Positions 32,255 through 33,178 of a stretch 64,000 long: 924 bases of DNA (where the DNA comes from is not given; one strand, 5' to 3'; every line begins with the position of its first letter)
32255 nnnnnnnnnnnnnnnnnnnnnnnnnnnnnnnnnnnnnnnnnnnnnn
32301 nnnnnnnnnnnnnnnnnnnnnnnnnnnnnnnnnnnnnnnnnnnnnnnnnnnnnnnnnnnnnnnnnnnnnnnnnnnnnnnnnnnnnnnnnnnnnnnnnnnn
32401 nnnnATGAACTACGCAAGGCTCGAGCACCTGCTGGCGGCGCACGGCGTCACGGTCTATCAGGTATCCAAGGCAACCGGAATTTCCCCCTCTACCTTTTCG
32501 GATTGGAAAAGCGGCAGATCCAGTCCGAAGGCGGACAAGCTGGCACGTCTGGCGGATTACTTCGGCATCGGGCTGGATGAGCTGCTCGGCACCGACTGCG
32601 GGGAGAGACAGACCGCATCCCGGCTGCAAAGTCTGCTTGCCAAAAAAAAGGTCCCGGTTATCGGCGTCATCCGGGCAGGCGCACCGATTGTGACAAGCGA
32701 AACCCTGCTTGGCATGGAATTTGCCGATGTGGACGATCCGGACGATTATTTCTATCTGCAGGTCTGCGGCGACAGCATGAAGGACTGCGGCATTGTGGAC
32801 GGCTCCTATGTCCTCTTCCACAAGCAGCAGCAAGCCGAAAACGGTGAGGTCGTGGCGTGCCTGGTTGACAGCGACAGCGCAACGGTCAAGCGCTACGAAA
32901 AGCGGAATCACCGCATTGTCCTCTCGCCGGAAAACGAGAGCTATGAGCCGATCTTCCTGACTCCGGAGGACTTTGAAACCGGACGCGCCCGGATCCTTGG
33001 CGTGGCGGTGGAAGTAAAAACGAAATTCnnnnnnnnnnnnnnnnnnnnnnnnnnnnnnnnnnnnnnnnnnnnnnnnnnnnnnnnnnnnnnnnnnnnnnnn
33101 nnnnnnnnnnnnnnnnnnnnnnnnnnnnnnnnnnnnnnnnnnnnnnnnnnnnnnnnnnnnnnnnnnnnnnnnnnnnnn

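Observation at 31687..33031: Divergent sigma-region-4-like activator and XRE-S24 self-cleaving repressor: an orphan phage/ICE-style genetic switch in a core region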

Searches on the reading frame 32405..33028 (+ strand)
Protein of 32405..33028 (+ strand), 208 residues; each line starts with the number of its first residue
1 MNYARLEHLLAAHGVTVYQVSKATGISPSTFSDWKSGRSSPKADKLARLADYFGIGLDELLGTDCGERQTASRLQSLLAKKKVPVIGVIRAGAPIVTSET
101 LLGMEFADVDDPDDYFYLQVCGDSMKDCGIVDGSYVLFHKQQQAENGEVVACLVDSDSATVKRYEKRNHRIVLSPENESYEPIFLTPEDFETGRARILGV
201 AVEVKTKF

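Call 4: search_protein_families(library=pfam, proteins=[window:32405-33028:+], max_evalue=0.1)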
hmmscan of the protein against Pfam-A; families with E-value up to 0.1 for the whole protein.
seq(208 aa): 12 families
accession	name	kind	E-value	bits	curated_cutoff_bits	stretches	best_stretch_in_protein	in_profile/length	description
PF00717.28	Peptidase_S24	-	3.1e-23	82.1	23.3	1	84-200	1-114/116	Peptidase S24-like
PF13443.12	HTH_26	-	8.4e-12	45.6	22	1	5-63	1-60/63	Cro/C1-type HTH DNA-binding domain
PF01381.28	HTH_3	-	7.8e-10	39.1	23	1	10-60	5-55/55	Helix-turn-helix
PF13560.12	HTH_31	-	5.3e-09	36.7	27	1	4-59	4-60/64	Helix-turn-helix domain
PF12844.13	HTH_19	-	4.3e-07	30.2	30.2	1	5-61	3-59/64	Helix-turn-helix domain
PF13384.12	HTH_23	-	0.00013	22.1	24.6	1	10-36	13-39/50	Homeodomain-like domain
PF07022.19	Phage_CI_repr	-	0.0024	18.6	22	1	5-62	2-59/65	Bacteriophage CI repressor helix-turn-helix domain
PF13551.12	HTH_29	-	0.0068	16.9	28.1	1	9-35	6-33/64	Winged helix-turn helix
PF20432.4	Xre-like-HTH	-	0.032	15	25.8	0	10-36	19-44/63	Antitoxin Xre-like helix-turn-helix domain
PF13518.12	HTH_28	-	0.046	14.3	25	0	10-36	8-34/52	Helix-turn-helix domain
PF01527.26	HTH_Tnp_1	-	0.057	14.1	24.1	0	12-37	21-46/75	Transposase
PF04967.18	HTH_10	-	0.067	13.5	23.1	0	13-33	22-42/53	HTH DNA binding domain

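Call 5: search_protein_families(library=ncbifam, proteins=[window:32405-33028:+], max_evalue=0.1)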
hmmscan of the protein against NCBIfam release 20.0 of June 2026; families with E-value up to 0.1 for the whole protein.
seq(208 aa): 7 families
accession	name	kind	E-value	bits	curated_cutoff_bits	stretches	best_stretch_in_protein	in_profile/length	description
TIGR00498.1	lexA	equivalog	3.2e-29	102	110.95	1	80-204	77-198/203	transcriptional repressor LexA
NF007621.2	PRK10276.1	subfamily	2.8e-15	56.3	110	1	104-201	18-110/115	translesion error-prone DNA polymerase V autoproteolytic subunit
NF041951.1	phage_RstR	subfamily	2.5e-08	34.2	80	1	4-69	5-70/108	RstR family transcriptional repressor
NF051876.1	transXXX_HumD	equivalog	0.0038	17.2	120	1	117-201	29-111/129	HumD family translesion DNA polymerase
NF010465.0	PRK13890.1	equivalog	0.0043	17.1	96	1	7-84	11-88/121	conjugal transfer protein TrbA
NF007257.0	PRK09706.1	subfamily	0.0052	16.6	101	1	15-52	19-56/135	transcriptional repressor DicA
NF047542.1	telomere_Tap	equivalog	0.0095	14.7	600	1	8-48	24-64/695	telomere-associated protein Tap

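Call 6: search_protein_families(library=phrogs, proteins=[window:32405-33028:+], max_evalue=0.01)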
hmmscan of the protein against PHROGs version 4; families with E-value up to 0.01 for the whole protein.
seq(208 aa): 20 families
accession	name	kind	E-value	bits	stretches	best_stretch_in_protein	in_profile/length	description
phrog_4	-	transcription regulation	1.6e-36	127.2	1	4-207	139-338/400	transcriptional repressor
phrog_8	-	transcription regulation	5.3e-15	56.7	1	4-64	79-139/346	transcriptional regulator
phrog_811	-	DNA, RNA and nucleotide metabolism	7.6e-15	55.7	1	111-201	44-128/140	UmuD-like protein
phrog_3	-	transcription regulation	1.2e-11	46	1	1-70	88-155/430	transcriptional repressor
phrog_2967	-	transcription regulation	3.1e-11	44.3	1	4-74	13-83/225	transcriptional regulator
phrog_8558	-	unknown function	2.1e-09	38.6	1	110-206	15-109/114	-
phrog_2328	-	transcription regulation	4.2e-07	30.8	1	4-58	18-72/128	transcriptional repressor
phrog_4441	-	DNA, RNA and nucleotide metabolism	1e-06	29.9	1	18-80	22-84/98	HTH DNA binding protein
phrog_6201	-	transcription regulation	1.1e-06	29.5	1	110-200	23-110/121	CI-like repressor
phrog_2439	-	transcription regulation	8.8e-06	25.8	1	3-64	9-70/367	transcriptional regulator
phrog_638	-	transcription regulation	1.3e-05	26.1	1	15-57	18-60/145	transcriptional regulator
phrog_6223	-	transcription regulation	7.5e-05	23.7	1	6-39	7-42/73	transcriptional repressor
phrog_4583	-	transcription regulation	0.00014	22.8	1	6-63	15-72/81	transcriptional repressor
phrog_38620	-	transcription regulation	0.00017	22.5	1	5-62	5-63/174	transcriptional regulator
phrog_10470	-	DNA, RNA and nucleotide metabolism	0.00026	21.7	1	126-186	2-60/79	UmuD-like protein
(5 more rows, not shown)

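Call 9: find_encoding_contigs(protein=window:32405-33028:+, flank=10000, max_places=10)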
Protein seq(208 aa) (208 aa): 17 contigs read that carry it; 10 places shown.
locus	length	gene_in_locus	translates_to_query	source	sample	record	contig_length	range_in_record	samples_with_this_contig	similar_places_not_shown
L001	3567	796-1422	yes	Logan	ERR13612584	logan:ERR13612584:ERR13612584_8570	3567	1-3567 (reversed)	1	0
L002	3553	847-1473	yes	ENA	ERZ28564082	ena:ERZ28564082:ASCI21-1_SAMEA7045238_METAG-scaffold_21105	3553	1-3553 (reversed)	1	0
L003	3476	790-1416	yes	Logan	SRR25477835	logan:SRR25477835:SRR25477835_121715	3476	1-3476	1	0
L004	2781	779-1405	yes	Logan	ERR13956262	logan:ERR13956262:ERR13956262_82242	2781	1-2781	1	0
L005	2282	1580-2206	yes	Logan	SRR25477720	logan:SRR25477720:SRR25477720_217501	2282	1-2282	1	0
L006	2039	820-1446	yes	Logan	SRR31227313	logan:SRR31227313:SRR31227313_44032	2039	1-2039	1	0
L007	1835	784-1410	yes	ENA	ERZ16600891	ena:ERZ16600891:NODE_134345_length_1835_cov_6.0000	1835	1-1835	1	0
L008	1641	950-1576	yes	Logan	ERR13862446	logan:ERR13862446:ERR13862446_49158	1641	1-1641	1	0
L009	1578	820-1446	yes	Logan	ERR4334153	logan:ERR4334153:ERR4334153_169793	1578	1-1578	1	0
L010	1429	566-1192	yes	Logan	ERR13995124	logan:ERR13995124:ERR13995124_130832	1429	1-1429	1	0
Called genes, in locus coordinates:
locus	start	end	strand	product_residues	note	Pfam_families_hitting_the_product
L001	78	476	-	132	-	PF13384:HTH_23 (weak)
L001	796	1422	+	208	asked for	PF01381:HTH_3, PF12844:HTH_19 (weak), PF13443:HTH_26, PF13560:HTH_31, PF00717:Peptidase_S24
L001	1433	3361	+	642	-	PF00005:ABC_tran, PF00931:NB-ARC (faint), PF01637:ATPase_2 (faint), PF02463:SMC_N (faint), PF13555:AAA_29 (faint), PF13304:AAA_21 (faint), PF12848:ABC_tran_Xtn, PF00005:ABC_tran, +2 more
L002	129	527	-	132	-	PF13384:HTH_23 (weak)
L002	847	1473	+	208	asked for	PF01381:HTH_3, PF12844:HTH_19 (weak), PF13443:HTH_26, PF13560:HTH_31, PF00717:Peptidase_S24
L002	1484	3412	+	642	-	PF00005:ABC_tran, PF00931:NB-ARC (faint), PF01637:ATPase_2 (faint), PF02463:SMC_N (faint), PF13555:AAA_29 (faint), PF13304:AAA_21 (faint), PF12848:ABC_tran_Xtn, PF00005:ABC_tran, +2 more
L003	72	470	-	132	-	PF13384:HTH_23 (weak)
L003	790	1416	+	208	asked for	PF01381:HTH_3, PF12844:HTH_19 (weak), PF13443:HTH_26, PF13560:HTH_31, PF00717:Peptidase_S24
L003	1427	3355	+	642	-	PF00005:ABC_tran, PF00931:NB-ARC (faint), PF01637:ATPase_2 (faint), PF02463:SMC_N (faint), PF13555:AAA_29 (faint), PF13304:AAA_21 (faint), PF12848:ABC_tran_Xtn, PF00005:ABC_tran, +2 more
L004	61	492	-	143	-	PF13384:HTH_23 (weak)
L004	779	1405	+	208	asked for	PF01381:HTH_3, PF12844:HTH_19 (weak), PF13443:HTH_26, PF13560:HTH_31, PF00717:Peptidase_S24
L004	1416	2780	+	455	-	?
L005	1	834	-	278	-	?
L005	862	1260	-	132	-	PF13384:HTH_23 (weak)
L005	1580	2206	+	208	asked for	PF01381:HTH_3, PF12844:HTH_19 (weak), PF13443:HTH_26, PF13560:HTH_31, PF00717:Peptidase_S24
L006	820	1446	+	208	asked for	PF01381:HTH_3, PF12844:HTH_19 (weak), PF13443:HTH_26, PF13560:HTH_31, PF00717:Peptidase_S24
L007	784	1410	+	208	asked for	PF01381:HTH_3, PF12844:HTH_19 (weak), PF13443:HTH_26, PF13560:HTH_31, PF00717:Peptidase_S24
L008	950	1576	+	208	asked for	PF01381:HTH_3, PF12844:HTH_19 (weak), PF13443:HTH_26, PF13560:HTH_31, PF00717:Peptidase_S24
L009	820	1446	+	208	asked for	PF01381:HTH_3, PF12844:HTH_19 (weak), PF13443:HTH_26, PF13560:HTH_31, PF00717:Peptidase_S24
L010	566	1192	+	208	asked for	PF01381:HTH_3, PF12844:HTH_19 (weak), PF13443:HTH_26, PF13560:HTH_31, PF00717:Peptidase_S24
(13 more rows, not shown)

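Call 10: find_homologous_proteins(query=window:32405-33028:+)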
Query seq(208 aa) (208 aa): 1103 proteins with E <= 0.001 among 1564 candidates; the best 120 are listed.
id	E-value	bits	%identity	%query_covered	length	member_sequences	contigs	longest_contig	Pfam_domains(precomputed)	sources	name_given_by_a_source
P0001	1.5e-132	457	99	100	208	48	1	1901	PF12844.14,PF00717.29,PF01381.29,PF13560.13,PF13443.13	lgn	-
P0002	1.5e-118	412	89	100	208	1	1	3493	PF12844.14,PF00717.29,PF01381.29,PF13560.13,PF13443.13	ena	-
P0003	5.2e-117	407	88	100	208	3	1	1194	PF12844.14,PF00717.29,PF01381.29,PF13560.13,PF13443.13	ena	-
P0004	3.6e-116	404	88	100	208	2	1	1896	PF12844.14,PF00717.29,PF01381.29,PF13560.13,PF13443.13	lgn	-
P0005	1.3e-115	402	88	100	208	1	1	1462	PF12844.14,PF00717.29,PF01381.29,PF13560.13,PF13443.13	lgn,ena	-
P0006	8.2e-113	393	85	100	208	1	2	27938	PF12844.14,PF00717.29,PF01381.29,PF13560.13,PF13443.13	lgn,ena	-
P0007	7.3e-110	383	83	100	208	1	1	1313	PF12844.14,PF00717.29,PF01381.29,PF13560.13,PF13443.13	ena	-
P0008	7.0e-109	380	81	100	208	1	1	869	PF12844.14,PF00717.29,PF01381.29,PF13560.13,PF13443.13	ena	-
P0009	1.3e-108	379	82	100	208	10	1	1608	PF12844.14,PF00717.29,PF01381.29,PF13560.13,PF13443.13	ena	-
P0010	2.7e-108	378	82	100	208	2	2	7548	PF12844.14,PF00717.29,PF01381.29,PF13560.13,PF13443.13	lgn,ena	-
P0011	5.4e-107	374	86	100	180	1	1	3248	PF12844.14,PF00717.29,PF01381.29,PF13560.13,PF13443.13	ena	-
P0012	9.2e-106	370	78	100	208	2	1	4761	PF12844.14,PF00717.29,PF01381.29,PF13560.13,PF13443.13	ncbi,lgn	-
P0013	1.1e-103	363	79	100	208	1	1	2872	PF12844.14,PF00717.29,PF01381.29,PF13560.13,PF13443.13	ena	-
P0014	4.2e-103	361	77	100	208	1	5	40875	PF12844.14,PF00717.29,PF01381.29,PF13560.13,PF13443.13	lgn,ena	-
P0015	1.5e-102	359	77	100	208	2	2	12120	PF12844.14,PF00717.29,PF01381.29,PF13560.13,PF13443.13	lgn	-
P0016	6.7e-102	357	77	100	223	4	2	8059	PF12844.14,PF00717.29,PF01381.29,PF13560.13,PF13443.13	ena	-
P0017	1.9e-101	356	76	100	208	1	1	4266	PF12844.14,PF00717.29,PF01381.29,PF13443.13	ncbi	-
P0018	3.7e-101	355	76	100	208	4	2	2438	PF12844.14,PF00717.29,PF01381.29,PF13560.13,PF13443.13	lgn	-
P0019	4.4e-100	351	75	100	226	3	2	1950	PF12844.14,PF00717.29,PF01381.29,PF13560.13,PF13443.13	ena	-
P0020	6.8e-100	351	75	100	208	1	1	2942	PF12844.14,PF00717.29,PF01381.29,PF13443.13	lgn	-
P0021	1.5e-99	350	75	100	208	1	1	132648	PF12844.14,PF00717.29,PF01381.29,PF13560.13,PF13443.13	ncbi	-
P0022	1.6e-99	350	75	100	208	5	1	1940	PF12844.14,PF00717.29,PF01381.29,PF13560.13,PF13443.13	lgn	-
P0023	1.7e-99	350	75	100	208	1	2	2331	PF12844.14,PF00717.29,PF01381.29,PF13443.13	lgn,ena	-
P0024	1.7e-99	349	75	100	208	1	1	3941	PF12844.14,PF00717.29,PF01381.29,PF13560.13,PF13443.13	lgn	-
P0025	1.7e-99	349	75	100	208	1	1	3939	PF12844.14,PF00717.29,PF01381.29,PF13560.13,PF13443.13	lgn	-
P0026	1.9e-99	349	77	100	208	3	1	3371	PF12844.14,PF00717.29,PF01381.29,PF13560.13,PF13443.13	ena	-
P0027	2.0e-99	349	75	100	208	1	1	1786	PF00717.29,PF01381.29,PF13443.13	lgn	-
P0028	2.4e-99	349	73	100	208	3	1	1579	PF12844.14,PF00717.29,PF01381.29,PF13560.13,PF13443.13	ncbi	-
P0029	2.9e-99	349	75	100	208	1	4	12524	PF00717.29,PF01381.29,PF13443.13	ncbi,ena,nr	ncbi:MAG: helix-turn-helix domain-containing protein [Clostridia bacterium]|nr:helix-turn-helix doma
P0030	3.1e-99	349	75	100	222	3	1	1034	PF00717.29,PF01381.29,PF13443.13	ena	-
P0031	3.1e-99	349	75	100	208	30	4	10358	PF12844.14,PF00717.29,PF01381.29,PF13443.13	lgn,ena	-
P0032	4.1e-99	348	73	100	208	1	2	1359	PF12844.14,PF00717.29,PF01381.29,PF07022.20,PF13560.13,PF13443.13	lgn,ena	-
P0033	4.2e-99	348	74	100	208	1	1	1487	PF12844.14,PF00717.29,PF01381.29,PF13443.13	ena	-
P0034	4.6e-99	348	76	100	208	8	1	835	PF12844.14,PF00717.29,PF01381.29,PF13443.13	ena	-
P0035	6.3e-99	348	75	100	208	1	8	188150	PF12844.14,PF00717.29,PF01381.29,PF13560.13,PF13443.13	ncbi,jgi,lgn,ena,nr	ncbi:MAG: helix-turn-helix domain-containing protein [Clostridia bacterium]|jgi:repressor LexA|nr:he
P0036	6.5e-99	348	74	100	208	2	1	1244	PF12844.14,PF00717.29,PF01381.29,PF07022.20,PF13560.13,PF13443.13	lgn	-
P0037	6.6e-99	348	75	100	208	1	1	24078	PF12844.14,PF00717.29,PF01381.29,PF13443.13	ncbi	-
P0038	7.6e-99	347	73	100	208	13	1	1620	PF12844.14,PF00717.29,PF01381.29,PF13560.13,PF13443.13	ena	-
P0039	7.9e-99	347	73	100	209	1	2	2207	PF12844.14,PF00717.29,PF01381.29,PF07022.20,PF13560.13,PF13443.13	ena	-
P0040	8.1e-99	347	75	100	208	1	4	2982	PF12844.14,PF00717.29,PF01381.29,PF13443.13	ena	-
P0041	8.5e-99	347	75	100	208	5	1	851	PF12844.14,PF00717.29,PF01381.29,PF13443.13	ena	-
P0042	1.1e-98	347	74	100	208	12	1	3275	PF12844.14,PF00717.29,PF01381.29,PF13443.13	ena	-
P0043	1.2e-98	347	75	100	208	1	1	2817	PF12844.14,PF00717.29,PF01381.29,PF13560.13,PF13443.13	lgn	-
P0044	1.2e-98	347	74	100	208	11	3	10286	PF12844.14,PF00717.29,PF01381.29,PF13560.13,PF13443.13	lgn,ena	-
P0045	1.4e-98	346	75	100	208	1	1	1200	PF12844.14,PF00717.29,PF01381.29,PF13560.13,PF13443.13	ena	-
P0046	1.5e-98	346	74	100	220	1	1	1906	PF12844.14,PF00717.29,PF01381.29,PF13560.13,PF13443.13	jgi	-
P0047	1.6e-98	346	75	100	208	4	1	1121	PF12844.14,PF00717.29,PF01381.29,PF13443.13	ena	-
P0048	1.8e-98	346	73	100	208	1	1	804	PF00717.29,PF01381.29,PF13443.13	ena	-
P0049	2.1e-98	346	73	100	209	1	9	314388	PF12844.14,PF00717.29,PF01381.29,PF07022.20,PF13560.13,PF13443.13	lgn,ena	-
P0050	2.1e-98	346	74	100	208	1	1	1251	PF12844.14,PF00717.29,PF01381.29,PF13443.13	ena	-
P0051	2.2e-98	346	74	100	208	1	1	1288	PF12844.14,PF00717.29,PF01381.29,PF13443.13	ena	-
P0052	2.4e-98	346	78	99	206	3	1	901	PF12844.14,PF00717.29,PF01381.29,PF13560.13,PF13443.13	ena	-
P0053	2.6e-98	346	75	100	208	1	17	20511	PF12844.14,PF00717.29,PF01381.29,PF13560.13,PF13443.13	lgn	-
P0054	3.1e-98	345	75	100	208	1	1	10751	PF12844.14,PF00717.29,PF01381.29,PF13443.13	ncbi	-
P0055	4.4e-98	345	74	100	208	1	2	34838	PF12844.14,PF00717.29,PF01381.29,PF13560.13,PF13443.13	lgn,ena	-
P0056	4.4e-98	345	74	100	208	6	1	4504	PF12844.14,PF00717.29,PF01381.29,PF13560.13,PF13443.13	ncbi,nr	ncbi:MAG: helix-turn-helix domain-containing protein [Clostridia bacterium]|nr:helix-turn-helix doma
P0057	5.7e-98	345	73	100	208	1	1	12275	PF12844.14,PF00717.29,PF01381.29,PF13443.13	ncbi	-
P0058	5.8e-98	345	74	100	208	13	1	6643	PF12844.14,PF00717.29,PF01381.29,PF13560.13,PF13443.13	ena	-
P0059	7.5e-98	344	72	100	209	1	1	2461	PF12844.14,PF00717.29,PF01381.29,PF07022.20,PF13560.13,PF13443.13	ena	-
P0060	7.5e-98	344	73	100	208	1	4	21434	PF12844.14,PF00717.29,PF01381.29,PF07022.20,PF13560.13,PF13443.13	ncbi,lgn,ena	-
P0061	8.0e-98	344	75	100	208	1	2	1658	PF12844.14,PF00717.29,PF01381.29,PF13443.13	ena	-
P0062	8.0e-98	344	74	100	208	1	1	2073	PF12844.14,PF00717.29,PF01381.29,PF13560.13,PF13443.13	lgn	-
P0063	9.9e-98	344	74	100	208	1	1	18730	PF12844.14,PF00717.29,PF01381.29,PF13443.13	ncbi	-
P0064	1.5e-97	343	73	100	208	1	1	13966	PF12844.14,PF00717.29,PF01381.29,PF13560.13,PF13443.13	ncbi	-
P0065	1.5e-97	343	73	100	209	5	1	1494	PF12844.14,PF00717.29,PF01381.29,PF07022.20,PF13560.13,PF13443.13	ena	-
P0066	1.5e-97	343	72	100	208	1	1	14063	PF12844.14,PF00717.29,PF01381.29,PF13443.13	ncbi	-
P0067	1.5e-97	343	75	100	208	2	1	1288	PF12844.14,PF00717.29,PF01381.29,PF13560.13,PF13443.13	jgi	jgi:repressor LexA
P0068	1.6e-97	343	72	100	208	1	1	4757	PF12844.14,PF00717.29,PF01381.29,PF13443.13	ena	-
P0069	1.7e-97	343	74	100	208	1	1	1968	PF12844.14,PF00717.29,PF01381.29,PF13560.13,PF13443.13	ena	-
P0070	1.9e-97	343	74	100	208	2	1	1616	PF12844.14,PF00717.29,PF01381.29,PF13443.13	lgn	-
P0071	2.1e-97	343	74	100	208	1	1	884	PF12844.14,PF00717.29,PF01381.29,PF07022.20,PF13560.13,PF13443.13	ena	-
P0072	2.1e-97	343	72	100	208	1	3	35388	PF12844.14,PF00717.29,PF01381.29,PF07022.20,PF13560.13,PF13443.13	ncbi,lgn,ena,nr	ncbi:MAG: helix-turn-helix domain-containing protein [Clostridia bacterium]|nr:helix-turn-helix doma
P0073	2.2e-97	343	75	100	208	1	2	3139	PF12844.14,PF00717.29,PF01381.29,PF13443.13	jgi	-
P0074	2.9e-97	342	75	100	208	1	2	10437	PF00717.29,PF01381.29,PF13560.13,PF13443.13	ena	-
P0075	3.1e-97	342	73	100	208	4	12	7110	PF12844.14,PF00717.29,PF01381.29,PF13560.13,PF13443.13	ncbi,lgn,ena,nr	ncbi:MAG: helix-turn-helix domain-containing protein [Clostridia bacterium]|nr:helix-turn-helix doma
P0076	3.3e-97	342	74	100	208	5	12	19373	PF12844.14,PF00717.29,PF01381.29,PF13443.13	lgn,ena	-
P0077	3.7e-97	342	72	100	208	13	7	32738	PF12844.14,PF00717.29,PF01381.29,PF13560.13,PF13443.13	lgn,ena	-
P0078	3.7e-97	342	73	100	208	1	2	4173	PF12844.14,PF00717.29,PF01381.29,PF13560.13,PF13443.13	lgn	-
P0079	3.9e-97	342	73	100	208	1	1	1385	PF12844.14,PF00717.29,PF01381.29,PF13443.13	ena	-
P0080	4.0e-97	342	75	100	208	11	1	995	PF12844.14,PF00717.29,PF01381.29,PF13443.13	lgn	-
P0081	4.0e-97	342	75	100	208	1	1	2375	PF12844.14,PF00717.29,PF01381.29,PF13560.13,PF13443.13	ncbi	-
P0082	4.3e-97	342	75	100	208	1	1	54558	PF12844.14,PF00717.29,PF01381.29,PF13560.13,PF13443.13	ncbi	-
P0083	4.3e-97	342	74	100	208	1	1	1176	PF12844.14,PF00717.29,PF01381.29,PF13443.13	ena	-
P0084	5.5e-97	341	75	100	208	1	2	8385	PF12844.14,PF00717.29,PF01381.29,PF13560.13,PF13443.13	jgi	-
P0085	5.5e-97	341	72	100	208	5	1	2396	PF00717.29,PF01381.29,PF13560.13,PF13443.13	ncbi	-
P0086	5.6e-97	341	74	100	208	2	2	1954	PF12844.14,PF00717.29,PF01381.29,PF13443.13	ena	-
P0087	7.5e-97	341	74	100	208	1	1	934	PF00717.29,PF01381.29,PF13443.13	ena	-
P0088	7.7e-97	341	73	100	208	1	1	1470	PF12844.14,PF00717.29,PF01381.29,PF13560.13,PF13443.13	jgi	jgi:repressor LexA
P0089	8.4e-97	341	74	100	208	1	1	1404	PF12844.14,PF00717.29,PF01381.29,PF13443.13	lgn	-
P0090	8.4e-97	341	73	100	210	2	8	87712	PF12844.14,PF00717.29,PF01381.29,PF13560.13,PF13443.13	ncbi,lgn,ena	-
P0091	8.6e-97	341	74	100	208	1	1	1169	PF12844.14,PF00717.29,PF01381.29,PF13560.13,PF13443.13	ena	-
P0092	9.5e-97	341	73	100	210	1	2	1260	PF12844.14,PF00717.29,PF01381.29,PF13560.13,PF13443.13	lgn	-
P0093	1.1e-96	340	74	100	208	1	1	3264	PF12844.14,PF00717.29,PF01381.29,PF13560.13,PF13443.13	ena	-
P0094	1.1e-96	340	73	100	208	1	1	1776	PF12844.14,PF00717.29,PF01381.29,PF13560.13,PF13443.13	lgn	-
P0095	1.1e-96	340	72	100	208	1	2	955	PF12844.14,PF00717.29,PF01381.29,PF13560.13,PF13443.13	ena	-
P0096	1.1e-96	340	72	100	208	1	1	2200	PF12844.14,PF00717.29,PF01381.29,PF13560.13,PF13443.13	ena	-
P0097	1.3e-96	340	73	100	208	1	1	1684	PF12844.14,PF00717.29,PF01381.29,PF13443.13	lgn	-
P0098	1.4e-96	340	74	100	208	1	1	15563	PF12844.14,PF00717.29,PF01381.29,PF13560.13,PF13443.13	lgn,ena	-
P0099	1.4e-96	340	74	100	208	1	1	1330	PF12844.14,PF00717.29,PF01381.29,PF13560.13,PF13443.13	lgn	-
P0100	1.5e-96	340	74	100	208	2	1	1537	PF12844.14,PF00717.29,PF01381.29,PF13443.13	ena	-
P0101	1.5e-96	340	71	100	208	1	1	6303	PF12844.14,PF00717.29,PF01381.29,PF13560.13,PF13443.13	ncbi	-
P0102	1.5e-96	340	74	100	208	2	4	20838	PF00717.29,PF01381.29,PF13443.13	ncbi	-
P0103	1.5e-96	340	73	100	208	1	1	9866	PF12844.14,PF00717.29,PF01381.29,PF13443.13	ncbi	-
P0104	1.8e-96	340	74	100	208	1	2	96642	PF12844.14,PF00717.29,PF01381.29,PF13560.13,PF13443.13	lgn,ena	-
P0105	1.8e-96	340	75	100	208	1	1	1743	PF12844.14,PF00717.29,PF01381.29,PF13560.13,PF13443.13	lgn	-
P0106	2.0e-96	339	75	100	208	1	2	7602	PF12844.14,PF00717.29,PF01381.29,PF13560.13,PF13443.13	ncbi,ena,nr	ncbi:MAG: helix-turn-helix domain-containing protein [Clostridia bacterium]|nr:helix-turn-helix doma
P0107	2.0e-96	339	73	100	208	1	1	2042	PF00717.29,PF01381.29,PF13560.13,PF13443.13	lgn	-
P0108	2.0e-96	339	71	100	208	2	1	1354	PF12844.14,PF00717.29,PF01381.29,PF13443.13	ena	-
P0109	2.1e-96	339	73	100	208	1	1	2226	PF12844.14,PF00717.29,PF01381.29,PF13560.13,PF13443.13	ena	-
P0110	2.2e-96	339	73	100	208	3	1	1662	PF12844.14,PF00717.29,PF01381.29,PF07022.20,PF13560.13,PF13443.13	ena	-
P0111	2.3e-96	339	72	100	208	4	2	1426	PF00717.29,PF01381.29,PF13443.13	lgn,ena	-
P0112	2.7e-96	339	73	100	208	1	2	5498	PF12844.14,PF00717.29,PF01381.29,PF13560.13,PF13443.13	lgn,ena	-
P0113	2.8e-96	339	71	100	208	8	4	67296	PF12844.14,PF00717.29,PF01381.29,PF13443.13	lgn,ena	-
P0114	2.8e-96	339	72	100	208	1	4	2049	PF12844.14,PF00717.29,PF01381.29,PF13443.13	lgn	-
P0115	2.8e-96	339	74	100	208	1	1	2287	PF12844.14,PF00717.29,PF01381.29,PF13443.13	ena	-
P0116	2.9e-96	339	74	100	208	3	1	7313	PF12844.14,PF00717.29,PF01381.29,PF13443.13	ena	-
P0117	4.0e-96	338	73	100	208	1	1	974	PF12844.14,PF00717.29,PF01381.29,PF13560.13,PF13443.13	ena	-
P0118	4.6e-96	338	74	100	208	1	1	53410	PF12844.14,PF00717.29,PF01381.29,PF13560.13,PF13443.13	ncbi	-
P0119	4.9e-96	338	73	100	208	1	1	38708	PF12844.14,PF00717.29,PF01381.29,PF13443.13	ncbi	-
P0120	5.1e-96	338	74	100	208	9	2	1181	PF12844.14,PF00717.29,PF01381.29,PF13443.13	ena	-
